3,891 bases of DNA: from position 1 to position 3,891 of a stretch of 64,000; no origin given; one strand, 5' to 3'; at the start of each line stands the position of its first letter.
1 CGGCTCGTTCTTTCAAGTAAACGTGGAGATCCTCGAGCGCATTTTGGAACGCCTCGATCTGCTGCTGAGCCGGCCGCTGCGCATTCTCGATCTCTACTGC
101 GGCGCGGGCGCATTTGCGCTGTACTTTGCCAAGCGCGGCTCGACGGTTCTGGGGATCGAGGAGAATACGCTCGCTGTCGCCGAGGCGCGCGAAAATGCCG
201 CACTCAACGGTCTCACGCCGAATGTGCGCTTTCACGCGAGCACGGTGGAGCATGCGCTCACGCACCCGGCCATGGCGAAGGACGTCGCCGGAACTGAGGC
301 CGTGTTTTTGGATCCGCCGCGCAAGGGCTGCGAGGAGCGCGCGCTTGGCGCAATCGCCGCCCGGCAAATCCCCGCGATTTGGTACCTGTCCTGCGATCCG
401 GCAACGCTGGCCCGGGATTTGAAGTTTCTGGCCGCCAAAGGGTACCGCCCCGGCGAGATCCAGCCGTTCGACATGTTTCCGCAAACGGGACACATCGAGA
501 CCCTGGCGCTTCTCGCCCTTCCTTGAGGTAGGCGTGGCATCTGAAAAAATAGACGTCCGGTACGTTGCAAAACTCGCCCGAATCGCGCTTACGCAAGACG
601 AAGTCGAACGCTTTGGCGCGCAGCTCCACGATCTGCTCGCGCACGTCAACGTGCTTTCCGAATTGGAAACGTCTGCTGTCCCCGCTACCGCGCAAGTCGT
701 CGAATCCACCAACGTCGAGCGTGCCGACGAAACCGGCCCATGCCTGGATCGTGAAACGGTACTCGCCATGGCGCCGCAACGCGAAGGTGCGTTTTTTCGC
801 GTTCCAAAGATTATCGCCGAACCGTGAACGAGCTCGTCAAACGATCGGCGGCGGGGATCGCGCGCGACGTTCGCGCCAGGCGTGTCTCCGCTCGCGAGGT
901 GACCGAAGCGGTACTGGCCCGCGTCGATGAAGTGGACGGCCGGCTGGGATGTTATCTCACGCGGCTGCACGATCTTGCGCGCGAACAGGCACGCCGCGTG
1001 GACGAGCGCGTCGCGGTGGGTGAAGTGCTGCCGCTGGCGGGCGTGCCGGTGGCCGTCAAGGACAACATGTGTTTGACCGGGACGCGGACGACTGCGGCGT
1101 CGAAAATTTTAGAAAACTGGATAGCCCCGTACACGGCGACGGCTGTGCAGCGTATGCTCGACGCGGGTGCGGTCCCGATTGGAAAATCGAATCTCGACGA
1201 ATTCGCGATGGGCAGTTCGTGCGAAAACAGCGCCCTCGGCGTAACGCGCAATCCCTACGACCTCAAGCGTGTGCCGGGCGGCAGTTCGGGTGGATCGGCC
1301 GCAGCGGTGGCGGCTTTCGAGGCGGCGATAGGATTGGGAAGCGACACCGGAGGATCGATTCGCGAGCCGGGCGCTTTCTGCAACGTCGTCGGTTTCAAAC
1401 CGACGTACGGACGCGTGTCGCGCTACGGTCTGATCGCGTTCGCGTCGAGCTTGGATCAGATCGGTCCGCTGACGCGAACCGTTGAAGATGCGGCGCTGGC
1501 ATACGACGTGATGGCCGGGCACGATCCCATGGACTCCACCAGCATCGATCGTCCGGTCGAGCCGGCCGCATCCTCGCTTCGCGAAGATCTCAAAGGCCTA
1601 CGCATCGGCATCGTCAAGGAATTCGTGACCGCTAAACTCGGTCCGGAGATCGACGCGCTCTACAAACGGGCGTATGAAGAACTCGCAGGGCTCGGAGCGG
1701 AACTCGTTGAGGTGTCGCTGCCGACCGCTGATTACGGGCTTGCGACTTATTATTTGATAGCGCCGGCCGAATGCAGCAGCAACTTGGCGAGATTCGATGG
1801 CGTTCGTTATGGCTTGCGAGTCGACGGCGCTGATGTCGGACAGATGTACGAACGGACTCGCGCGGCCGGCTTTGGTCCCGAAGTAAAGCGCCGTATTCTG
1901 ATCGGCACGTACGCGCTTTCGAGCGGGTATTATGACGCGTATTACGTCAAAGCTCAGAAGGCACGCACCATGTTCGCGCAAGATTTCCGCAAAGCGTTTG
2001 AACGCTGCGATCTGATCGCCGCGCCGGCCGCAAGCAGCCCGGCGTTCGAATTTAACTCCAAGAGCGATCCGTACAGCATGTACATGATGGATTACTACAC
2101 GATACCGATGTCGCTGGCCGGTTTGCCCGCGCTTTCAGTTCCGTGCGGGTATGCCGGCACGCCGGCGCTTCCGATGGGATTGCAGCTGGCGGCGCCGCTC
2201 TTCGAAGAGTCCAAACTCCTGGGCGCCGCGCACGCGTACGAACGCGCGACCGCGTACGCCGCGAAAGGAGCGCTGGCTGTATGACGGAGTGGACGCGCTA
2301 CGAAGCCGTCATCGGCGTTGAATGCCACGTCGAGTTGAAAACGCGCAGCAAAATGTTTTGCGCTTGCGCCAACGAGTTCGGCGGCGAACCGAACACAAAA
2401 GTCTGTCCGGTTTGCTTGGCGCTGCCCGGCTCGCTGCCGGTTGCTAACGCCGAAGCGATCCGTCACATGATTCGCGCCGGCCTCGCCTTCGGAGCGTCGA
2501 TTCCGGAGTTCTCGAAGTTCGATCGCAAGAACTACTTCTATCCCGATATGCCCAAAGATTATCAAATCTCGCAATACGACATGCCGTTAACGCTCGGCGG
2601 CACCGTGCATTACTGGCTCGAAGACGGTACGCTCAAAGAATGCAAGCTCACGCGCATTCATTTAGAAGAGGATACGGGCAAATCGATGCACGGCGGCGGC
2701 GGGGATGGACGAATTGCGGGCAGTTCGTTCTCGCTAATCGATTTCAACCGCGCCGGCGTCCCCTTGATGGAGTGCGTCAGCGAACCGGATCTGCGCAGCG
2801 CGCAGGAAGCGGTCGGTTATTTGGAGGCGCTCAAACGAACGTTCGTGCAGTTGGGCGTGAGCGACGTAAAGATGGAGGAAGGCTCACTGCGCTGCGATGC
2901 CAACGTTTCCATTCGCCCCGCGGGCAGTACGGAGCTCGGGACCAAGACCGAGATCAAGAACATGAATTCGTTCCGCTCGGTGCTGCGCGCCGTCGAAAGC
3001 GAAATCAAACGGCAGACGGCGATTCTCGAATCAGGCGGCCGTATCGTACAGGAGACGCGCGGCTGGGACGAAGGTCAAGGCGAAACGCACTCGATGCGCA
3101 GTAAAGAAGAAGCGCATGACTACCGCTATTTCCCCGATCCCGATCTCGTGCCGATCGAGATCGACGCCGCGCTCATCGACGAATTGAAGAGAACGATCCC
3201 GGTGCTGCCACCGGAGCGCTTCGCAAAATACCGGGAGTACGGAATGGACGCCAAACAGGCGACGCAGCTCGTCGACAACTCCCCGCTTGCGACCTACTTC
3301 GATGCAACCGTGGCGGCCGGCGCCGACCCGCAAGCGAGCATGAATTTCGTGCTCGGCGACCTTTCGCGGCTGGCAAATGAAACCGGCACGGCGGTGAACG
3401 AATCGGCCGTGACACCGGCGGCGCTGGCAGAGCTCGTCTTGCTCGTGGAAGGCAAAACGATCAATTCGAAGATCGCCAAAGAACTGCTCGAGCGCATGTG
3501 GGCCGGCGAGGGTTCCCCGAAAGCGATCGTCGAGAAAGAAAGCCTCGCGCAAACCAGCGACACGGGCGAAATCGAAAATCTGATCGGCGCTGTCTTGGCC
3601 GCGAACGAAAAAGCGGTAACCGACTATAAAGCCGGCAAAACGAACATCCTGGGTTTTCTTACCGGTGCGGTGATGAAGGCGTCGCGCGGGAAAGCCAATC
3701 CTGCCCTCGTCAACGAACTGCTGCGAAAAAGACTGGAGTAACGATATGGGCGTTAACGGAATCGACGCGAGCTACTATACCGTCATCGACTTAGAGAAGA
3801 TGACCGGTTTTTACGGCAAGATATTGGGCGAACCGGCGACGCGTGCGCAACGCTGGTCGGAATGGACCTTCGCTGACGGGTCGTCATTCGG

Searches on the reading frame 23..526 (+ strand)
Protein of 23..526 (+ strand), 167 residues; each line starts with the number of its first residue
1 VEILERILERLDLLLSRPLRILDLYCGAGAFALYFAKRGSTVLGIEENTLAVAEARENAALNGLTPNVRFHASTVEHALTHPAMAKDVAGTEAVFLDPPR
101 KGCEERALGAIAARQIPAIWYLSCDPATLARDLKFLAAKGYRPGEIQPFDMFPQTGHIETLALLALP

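Call 36: search_protein_families(library=pfam, proteins=[window:23-526:+])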
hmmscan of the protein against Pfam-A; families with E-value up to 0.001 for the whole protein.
window:23-526:+ (167 aa): 8 families
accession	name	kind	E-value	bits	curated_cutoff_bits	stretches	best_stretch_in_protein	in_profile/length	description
PF05958.17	tRNA_U5-meth_tr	-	2.9e-17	63.2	23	1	20-164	204-354/357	tRNA (Uracil-5-)-methyltransferase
PF13847.12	Methyltransf_31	-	2.7e-08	34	27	1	19-80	5-67/145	Methyltransferase domain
PF09445.16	Methyltransf_15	-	3.9e-08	33.5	22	1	20-103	3-84/165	RNA cap guanine-N2 methyltransferase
PF13649.12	Methyltransf_25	-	1.1e-07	32.9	27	1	21-82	1-61/97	Methyltransferase domain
PF05175.20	MTS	-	1.6e-06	28.3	23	1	19-80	33-95/170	Methyltransferase small domain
PF03602.21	Cons_hypoth95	-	2.3e-06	27.8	24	1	19-100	43-123/182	Conserved hypothetical protein 95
PF08241.18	Methyltransf_11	-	0.00012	23.1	21.2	1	22-77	1-53/95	Methyltransferase domain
PF06325.19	PrmA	-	0.00017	21.6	22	1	8-73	152-218/296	Ribosomal protein L11 methyltransferase (PrmA)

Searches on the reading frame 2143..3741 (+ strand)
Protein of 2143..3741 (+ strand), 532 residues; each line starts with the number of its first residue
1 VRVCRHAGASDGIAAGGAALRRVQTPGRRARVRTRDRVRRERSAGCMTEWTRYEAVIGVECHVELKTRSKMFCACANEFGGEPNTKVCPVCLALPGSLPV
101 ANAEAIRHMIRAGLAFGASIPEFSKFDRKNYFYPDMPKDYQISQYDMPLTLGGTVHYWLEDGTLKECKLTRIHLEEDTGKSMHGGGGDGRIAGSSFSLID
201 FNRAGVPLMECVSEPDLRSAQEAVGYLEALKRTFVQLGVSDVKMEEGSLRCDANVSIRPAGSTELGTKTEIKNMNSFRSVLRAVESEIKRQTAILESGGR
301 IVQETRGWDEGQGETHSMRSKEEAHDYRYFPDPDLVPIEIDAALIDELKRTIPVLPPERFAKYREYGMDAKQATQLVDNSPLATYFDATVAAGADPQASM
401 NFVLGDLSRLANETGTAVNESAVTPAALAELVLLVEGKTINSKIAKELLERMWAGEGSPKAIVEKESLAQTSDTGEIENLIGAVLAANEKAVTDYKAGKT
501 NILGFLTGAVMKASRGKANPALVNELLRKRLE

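Call 36: search_protein_families(library=pfam, proteins=[window:2143-3741:+])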
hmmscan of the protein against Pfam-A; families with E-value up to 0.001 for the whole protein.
window:2143-3741:+ (532 aa): 2 families
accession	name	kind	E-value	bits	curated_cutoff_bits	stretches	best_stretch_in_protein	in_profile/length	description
PF02934.20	GatB_N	-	1e-113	379.6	23.4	1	56-345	2-276/277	GatB/GatE catalytic domain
PF02637.23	GatB_Yqey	-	6.8e-49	166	27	1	385-531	2-148/148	GatB domain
